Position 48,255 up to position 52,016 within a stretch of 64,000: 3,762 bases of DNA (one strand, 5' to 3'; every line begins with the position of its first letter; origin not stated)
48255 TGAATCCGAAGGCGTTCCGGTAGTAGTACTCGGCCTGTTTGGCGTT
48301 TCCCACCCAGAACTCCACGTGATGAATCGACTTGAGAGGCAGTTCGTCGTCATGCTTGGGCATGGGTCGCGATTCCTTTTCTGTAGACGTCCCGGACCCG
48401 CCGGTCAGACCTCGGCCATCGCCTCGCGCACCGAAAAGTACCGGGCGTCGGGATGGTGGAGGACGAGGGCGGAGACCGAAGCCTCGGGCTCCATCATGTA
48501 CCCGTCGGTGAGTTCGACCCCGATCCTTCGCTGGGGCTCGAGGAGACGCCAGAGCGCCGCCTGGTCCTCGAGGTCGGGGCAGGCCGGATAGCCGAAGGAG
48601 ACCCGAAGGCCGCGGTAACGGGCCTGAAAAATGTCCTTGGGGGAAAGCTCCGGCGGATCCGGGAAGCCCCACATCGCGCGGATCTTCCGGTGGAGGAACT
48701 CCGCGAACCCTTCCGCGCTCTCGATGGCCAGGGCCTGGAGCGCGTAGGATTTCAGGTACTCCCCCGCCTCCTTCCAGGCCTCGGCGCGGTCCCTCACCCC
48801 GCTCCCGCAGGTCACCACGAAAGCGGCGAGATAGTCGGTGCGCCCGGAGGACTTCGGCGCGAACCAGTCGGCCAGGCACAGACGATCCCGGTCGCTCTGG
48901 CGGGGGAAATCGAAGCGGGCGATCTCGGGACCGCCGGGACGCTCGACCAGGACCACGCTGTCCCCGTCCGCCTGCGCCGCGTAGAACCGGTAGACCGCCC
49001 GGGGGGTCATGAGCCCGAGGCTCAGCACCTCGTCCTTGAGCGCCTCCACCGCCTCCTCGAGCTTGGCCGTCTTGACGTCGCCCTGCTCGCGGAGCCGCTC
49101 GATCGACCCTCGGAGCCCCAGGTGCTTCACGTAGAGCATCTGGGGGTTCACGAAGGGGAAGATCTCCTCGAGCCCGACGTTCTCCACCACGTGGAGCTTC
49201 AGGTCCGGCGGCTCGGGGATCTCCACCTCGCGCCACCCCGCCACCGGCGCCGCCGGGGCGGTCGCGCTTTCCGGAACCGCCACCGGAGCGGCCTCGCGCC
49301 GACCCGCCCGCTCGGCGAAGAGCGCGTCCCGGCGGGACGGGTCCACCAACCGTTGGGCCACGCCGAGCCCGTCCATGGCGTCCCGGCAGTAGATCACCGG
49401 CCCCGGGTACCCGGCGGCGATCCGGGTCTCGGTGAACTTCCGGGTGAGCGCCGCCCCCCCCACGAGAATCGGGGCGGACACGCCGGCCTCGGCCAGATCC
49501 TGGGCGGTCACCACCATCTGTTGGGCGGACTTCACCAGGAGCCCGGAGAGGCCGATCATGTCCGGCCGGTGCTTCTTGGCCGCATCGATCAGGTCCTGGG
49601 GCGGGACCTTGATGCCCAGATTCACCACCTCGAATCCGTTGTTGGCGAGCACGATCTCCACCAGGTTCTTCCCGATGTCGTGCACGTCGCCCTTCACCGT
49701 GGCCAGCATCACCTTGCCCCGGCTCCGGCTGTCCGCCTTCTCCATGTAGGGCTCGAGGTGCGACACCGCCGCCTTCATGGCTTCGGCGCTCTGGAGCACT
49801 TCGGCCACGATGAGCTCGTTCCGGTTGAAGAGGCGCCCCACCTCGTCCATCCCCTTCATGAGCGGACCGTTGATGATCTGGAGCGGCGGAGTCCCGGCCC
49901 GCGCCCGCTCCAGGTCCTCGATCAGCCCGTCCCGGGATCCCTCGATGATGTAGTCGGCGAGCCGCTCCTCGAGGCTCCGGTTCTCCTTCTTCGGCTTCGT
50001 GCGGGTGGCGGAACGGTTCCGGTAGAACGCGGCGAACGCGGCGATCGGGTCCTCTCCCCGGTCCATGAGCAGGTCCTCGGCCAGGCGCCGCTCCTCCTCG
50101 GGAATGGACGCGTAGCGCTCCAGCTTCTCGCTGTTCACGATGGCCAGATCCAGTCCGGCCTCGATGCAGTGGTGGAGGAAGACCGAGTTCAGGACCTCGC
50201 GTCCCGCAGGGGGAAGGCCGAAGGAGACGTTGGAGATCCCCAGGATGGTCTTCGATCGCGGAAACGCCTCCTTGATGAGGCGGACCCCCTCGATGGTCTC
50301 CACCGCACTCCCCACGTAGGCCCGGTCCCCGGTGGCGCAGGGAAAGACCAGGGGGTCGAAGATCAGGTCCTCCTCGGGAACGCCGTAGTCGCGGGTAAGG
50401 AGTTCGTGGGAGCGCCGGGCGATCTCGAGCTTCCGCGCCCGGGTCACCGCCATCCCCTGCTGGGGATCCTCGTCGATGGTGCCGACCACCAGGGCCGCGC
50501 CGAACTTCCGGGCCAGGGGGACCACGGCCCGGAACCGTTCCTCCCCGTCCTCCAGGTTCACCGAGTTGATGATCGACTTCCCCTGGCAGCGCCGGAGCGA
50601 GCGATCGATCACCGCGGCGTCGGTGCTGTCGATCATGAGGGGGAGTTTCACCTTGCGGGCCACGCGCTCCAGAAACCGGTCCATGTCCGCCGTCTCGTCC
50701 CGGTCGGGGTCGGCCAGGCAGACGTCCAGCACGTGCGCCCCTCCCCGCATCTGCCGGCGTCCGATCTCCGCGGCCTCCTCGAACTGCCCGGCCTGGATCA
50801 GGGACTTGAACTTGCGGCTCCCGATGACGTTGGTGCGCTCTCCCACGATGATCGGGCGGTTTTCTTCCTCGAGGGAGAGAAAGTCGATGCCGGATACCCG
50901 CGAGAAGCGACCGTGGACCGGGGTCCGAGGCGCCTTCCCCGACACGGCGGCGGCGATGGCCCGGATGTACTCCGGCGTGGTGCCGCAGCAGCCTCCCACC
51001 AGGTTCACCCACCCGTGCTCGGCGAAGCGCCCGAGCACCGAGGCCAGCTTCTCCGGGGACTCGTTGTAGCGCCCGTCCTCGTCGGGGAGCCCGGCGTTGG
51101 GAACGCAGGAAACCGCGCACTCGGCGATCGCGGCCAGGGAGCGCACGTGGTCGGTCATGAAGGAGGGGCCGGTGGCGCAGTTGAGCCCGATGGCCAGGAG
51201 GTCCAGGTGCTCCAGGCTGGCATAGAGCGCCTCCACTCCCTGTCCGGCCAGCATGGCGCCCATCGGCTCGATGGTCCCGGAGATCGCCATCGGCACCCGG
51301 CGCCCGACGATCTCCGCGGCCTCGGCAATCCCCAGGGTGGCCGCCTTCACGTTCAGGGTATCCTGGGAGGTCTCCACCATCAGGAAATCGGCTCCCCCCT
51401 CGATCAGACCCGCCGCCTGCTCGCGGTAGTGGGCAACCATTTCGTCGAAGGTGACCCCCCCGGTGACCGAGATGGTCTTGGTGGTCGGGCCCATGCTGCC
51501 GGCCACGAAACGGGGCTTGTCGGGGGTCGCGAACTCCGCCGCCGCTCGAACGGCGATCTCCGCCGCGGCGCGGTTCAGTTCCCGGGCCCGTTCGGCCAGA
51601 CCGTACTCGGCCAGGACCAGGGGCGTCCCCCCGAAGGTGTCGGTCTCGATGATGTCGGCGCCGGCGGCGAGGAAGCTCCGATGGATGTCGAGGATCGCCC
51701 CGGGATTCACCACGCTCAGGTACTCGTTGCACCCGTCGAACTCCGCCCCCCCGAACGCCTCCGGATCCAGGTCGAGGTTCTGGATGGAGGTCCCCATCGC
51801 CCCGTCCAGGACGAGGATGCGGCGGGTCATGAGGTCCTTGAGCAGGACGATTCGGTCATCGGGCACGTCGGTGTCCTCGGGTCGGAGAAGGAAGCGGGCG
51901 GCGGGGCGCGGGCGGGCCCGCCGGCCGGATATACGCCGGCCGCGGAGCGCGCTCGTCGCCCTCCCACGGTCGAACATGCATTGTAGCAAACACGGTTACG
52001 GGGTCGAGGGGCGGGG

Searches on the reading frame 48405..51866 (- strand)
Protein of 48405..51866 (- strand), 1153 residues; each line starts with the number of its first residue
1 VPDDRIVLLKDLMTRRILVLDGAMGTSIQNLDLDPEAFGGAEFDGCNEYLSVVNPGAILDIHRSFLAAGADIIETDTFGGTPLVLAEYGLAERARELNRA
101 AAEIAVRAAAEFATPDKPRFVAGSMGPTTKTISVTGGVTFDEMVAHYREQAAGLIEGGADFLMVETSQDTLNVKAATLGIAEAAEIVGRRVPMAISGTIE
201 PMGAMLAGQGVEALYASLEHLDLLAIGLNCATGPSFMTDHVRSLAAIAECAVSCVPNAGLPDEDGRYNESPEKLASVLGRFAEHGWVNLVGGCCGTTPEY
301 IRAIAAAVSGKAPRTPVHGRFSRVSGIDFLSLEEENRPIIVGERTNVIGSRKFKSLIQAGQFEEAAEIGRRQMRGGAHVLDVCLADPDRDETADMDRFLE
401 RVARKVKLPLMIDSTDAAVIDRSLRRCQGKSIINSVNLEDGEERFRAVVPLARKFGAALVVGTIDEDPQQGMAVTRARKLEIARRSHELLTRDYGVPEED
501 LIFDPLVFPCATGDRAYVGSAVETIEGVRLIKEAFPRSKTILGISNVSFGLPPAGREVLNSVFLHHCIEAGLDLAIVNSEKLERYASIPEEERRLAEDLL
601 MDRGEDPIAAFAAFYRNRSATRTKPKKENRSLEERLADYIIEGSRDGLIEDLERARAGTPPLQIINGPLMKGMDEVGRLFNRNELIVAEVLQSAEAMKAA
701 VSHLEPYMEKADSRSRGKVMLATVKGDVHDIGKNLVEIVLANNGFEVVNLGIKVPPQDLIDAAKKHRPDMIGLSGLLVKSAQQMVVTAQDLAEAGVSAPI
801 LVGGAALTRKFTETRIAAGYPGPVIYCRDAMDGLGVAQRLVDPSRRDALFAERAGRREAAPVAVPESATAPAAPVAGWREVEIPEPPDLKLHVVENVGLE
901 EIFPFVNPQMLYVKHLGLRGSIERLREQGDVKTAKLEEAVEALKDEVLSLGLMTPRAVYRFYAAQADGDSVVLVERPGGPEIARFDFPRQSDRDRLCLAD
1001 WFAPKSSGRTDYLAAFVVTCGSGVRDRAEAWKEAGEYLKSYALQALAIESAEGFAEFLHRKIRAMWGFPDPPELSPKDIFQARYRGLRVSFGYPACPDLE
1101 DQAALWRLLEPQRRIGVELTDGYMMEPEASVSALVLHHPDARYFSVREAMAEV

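Call 69: search_protein_families(library=pfam, proteins=[window:48405-51866:-], max_evalue=0.00001)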
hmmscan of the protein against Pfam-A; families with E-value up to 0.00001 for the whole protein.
window:48405-51866:- (1153 aa): 5 families
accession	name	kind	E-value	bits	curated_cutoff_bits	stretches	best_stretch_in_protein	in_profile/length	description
PF02574.22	S-methyl_trans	-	1.5e-87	294.5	22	1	18-308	1-283/283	Homocysteine S-methyltransferase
PF02965.22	Met_synt_B12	-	2.7e-53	181.6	25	1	899-1148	2-259/273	Vitamin B12 dependent methionine synthase, activation domain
PF00809.28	Pterin_bind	-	1e-40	140.4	25.5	1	342-578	1-244/244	Pterin binding enzyme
PF02607.22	B12-binding_2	-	1.1e-22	80.4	23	1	632-705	1-74/74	B12 binding domain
PF02310.24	B12-binding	-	3.5e-21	75.7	32.1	1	717-808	1-92/121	B12 binding domain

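Call 70: find_homologous_proteins(query=window:48405-51866:-, max_evalue=1e-100)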
Query window:48405-51866:- (1153 aa): 8000 proteins with E <= 1e-100 among 8000 candidates; the best 120 are listed.
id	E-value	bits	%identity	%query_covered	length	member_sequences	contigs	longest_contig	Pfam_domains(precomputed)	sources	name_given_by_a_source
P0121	0.0e+0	2573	100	100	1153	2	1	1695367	PF02574.23,PF02607.23,PF02965.23,PF00809.29,PF02310.25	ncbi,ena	-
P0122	0.0e+0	2130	82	100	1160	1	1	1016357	PF02574.23,PF02607.23,PF02965.23,PF00809.29,PF02310.25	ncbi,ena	-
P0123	0.0e+0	2085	80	100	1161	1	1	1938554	PF02574.23,PF02607.23,PF02965.23,PF00809.29,PF02310.25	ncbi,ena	-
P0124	0.0e+0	1964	75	100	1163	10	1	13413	PF02574.23,PF02607.23,PF02965.23,PF00809.29,PF02310.25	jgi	jgi:5-methyltetrahydrofolate--homocysteine methyltransferase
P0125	0.0e+0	1937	75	98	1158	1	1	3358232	PF02574.23,PF02607.23,PF02965.23,PF00809.29,PF02310.25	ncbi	-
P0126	0.0e+0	1931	75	99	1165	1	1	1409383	PF02574.23,PF02607.23,PF02965.23,PF00809.29,PF02310.25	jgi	jgi:5-methyltetrahydrofolate--homocysteine methyltransferase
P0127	0.0e+0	1916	74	99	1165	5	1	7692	PF02574.23,PF02607.23,PF02965.23,PF00809.29,PF02310.25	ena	-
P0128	0.0e+0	1915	74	99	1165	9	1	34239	PF02574.23,PF02607.23,PF02965.23,PF00809.29,PF02310.25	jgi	jgi:5-methyltetrahydrofolate--homocysteine methyltransferase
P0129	0.0e+0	1825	71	100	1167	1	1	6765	PF02574.23,PF02607.23,PF02965.23,PF00809.29,PF02310.25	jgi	-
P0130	0.0e+0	1820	70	100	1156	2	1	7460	PF02574.23,PF02607.23,PF02965.23,PF00809.29,PF02310.25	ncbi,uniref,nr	ncbi:MAG: methionine synthase [Candidatus Eisenbacteria bacterium]|uniref:Methionine synthase n=1 Ta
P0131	0.0e+0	1711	67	100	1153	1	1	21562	PF02574.23,PF02607.23,PF02965.23,PF00809.29,PF02310.25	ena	-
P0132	0.0e+0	1640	65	99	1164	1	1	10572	PF02574.23,PF02607.23,PF02965.23,PF00809.29,PF02310.25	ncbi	-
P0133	0.0e+0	1632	65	98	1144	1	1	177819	PF02574.23,PF02607.23,PF02965.23,PF00809.29,PF02310.25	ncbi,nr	ncbi:MAG: methionine synthase [Candidatus Eisenbacteria bacterium]|nr:methionine synthase [Candidatu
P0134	0.0e+0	1629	64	99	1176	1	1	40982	PF02574.23,PF02607.23,PF02965.23,PF00809.29,PF02310.25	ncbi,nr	ncbi:MAG: methionine synthase [Candidatus Binatia bacterium]|nr:methionine synthase [Candidatus Bina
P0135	0.0e+0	1623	64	99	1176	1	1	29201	PF02574.23,PF02607.23,PF02965.23,PF00809.29,PF02310.25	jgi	jgi:5-methyltetrahydrofolate--homocysteine methyltransferase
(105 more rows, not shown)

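Call 71: find_encoding_contigs(protein=P0122, flank=3000, max_places=1)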
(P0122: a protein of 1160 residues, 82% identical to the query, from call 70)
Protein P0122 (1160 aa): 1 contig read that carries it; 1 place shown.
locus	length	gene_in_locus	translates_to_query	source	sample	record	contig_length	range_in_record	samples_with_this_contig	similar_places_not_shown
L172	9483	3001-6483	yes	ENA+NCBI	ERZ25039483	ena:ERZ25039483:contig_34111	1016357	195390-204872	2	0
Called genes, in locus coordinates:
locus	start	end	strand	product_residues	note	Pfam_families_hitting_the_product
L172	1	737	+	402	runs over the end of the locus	PF00686:CBM_20 (weak), PF00756:Esterase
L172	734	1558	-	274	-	-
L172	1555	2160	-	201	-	PF04542:Sigma70_r2, PF04545:Sigma70_r4, PF08281:Sigma70_r4_2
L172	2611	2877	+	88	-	PF00076:RRM_1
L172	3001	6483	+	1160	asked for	PF02574:S-methyl_trans, PF00809:Pterin_bind, PF02607:B12-binding_2, PF02310:B12-binding, PF02965:Met_synt_B12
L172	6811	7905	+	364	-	PF00903:Glyoxalase (weak), PF14696:Glyoxalase_5, PF13669:Glyoxalase_4 (weak), PF00903:Glyoxalase, PF13669:Glyoxalase_4 (weak)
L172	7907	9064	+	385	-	PF07883:Cupin_2, PF20510:HgmA_N (weak)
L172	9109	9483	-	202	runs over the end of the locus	PF05724:TPMT (weak)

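Call 72: find_encoding_contigs(protein=P0123, flank=3000, max_places=1)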
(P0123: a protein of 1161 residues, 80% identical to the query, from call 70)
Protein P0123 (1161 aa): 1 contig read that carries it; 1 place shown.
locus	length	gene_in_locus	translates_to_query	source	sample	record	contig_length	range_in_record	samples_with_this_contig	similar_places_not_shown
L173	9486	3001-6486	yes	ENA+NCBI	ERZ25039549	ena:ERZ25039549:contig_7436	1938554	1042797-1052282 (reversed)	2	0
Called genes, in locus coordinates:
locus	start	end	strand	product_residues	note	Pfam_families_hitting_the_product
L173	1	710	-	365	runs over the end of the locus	PF00494:SQS_PSY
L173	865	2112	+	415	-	PF00686:CBM_20 (weak), PF00756:Esterase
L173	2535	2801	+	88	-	PF16367:RRM_7 (faint), PF00076:RRM_1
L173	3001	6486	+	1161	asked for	PF02574:S-methyl_trans, PF00809:Pterin_bind, PF02607:B12-binding_2, PF02310:B12-binding, PF02965:Met_synt_B12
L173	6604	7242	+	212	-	-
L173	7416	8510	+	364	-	PF00903:Glyoxalase (weak), PF14696:Glyoxalase_5 (weak), PF13669:Glyoxalase_4, PF00903:Glyoxalase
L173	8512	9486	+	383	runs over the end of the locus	PF07883:Cupin_2 (weak)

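Call 73: find_encoding_contigs(protein=P0125, flank=3000, max_places=1)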
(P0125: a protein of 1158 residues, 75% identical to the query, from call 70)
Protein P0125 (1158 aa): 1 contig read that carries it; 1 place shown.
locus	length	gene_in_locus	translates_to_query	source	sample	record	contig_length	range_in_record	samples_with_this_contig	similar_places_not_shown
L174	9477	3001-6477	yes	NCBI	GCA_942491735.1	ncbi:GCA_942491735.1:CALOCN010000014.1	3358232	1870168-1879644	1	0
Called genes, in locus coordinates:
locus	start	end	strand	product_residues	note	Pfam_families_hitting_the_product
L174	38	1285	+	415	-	PF00686:CBM_20 (weak), PF00756:Esterase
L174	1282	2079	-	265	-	PF04773:FecR (weak)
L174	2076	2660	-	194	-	PF04542:Sigma70_r2, PF08281:Sigma70_r4_2, PF04545:Sigma70_r4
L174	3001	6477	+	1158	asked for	PF02574:S-methyl_trans, PF00809:Pterin_bind, PF02607:B12-binding_2, PF02310:B12-binding, PF02965:Met_synt_B12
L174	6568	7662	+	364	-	PF00903:Glyoxalase (weak), PF14696:Glyoxalase_5 (weak), PF13669:Glyoxalase_4, PF00903:Glyoxalase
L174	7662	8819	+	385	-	PF20510:HgmA_N, PF07883:Cupin_2 (weak)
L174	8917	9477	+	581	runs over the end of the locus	PF01436:NHL (faint), PF13860:FlgD_ig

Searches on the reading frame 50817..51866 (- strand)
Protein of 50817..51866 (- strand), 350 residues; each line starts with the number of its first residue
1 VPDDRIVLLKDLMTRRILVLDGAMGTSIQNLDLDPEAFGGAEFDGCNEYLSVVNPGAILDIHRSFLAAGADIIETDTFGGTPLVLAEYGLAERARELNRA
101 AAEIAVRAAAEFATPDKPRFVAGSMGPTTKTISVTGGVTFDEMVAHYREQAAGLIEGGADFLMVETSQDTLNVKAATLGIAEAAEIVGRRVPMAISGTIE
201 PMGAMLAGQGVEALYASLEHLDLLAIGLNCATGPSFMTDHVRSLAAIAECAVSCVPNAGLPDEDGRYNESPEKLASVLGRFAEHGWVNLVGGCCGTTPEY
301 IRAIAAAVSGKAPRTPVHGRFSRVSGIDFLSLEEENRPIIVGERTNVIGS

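Call 46: find_related_loci(query=window:50817-51866:-, collection=metagenome_contigs, flank=2500)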
Query window:50817-51866:- (350 aa) in metagenome_contigs; peptide patterns used: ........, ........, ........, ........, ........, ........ (x = any residue, [..] = any of these).
600 stretches matched a pattern (row limit reached: there are more); 529 encode a relative of the query (tblastn E <= 1e-3); the best 80 are kept; 80 distinct loci.
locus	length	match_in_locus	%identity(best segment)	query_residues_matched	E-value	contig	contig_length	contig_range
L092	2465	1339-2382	72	3-350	4e-179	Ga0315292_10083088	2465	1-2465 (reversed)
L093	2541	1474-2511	75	5-350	6e-179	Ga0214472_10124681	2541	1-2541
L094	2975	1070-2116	68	2-350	5e-160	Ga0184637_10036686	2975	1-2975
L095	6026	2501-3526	65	9-350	2e-151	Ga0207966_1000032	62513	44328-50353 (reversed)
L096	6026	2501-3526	64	9-350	9e-151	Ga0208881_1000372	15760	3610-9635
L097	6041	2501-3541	63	4-350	6e-150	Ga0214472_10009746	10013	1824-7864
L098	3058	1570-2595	62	9-350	7e-155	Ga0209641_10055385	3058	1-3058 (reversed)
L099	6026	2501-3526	65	9-350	3e-147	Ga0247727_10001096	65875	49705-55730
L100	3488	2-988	66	22-350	7e-149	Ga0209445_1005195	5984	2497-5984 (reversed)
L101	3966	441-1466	64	9-350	5e-146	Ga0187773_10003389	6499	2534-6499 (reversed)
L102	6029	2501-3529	62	9-350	2e-143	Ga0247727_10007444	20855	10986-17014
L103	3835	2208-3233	62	9-350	2e-146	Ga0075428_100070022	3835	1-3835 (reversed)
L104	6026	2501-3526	62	9-350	1e-142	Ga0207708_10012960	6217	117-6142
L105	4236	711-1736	64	9-350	1e-143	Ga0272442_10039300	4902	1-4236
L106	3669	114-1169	64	1-350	2e-145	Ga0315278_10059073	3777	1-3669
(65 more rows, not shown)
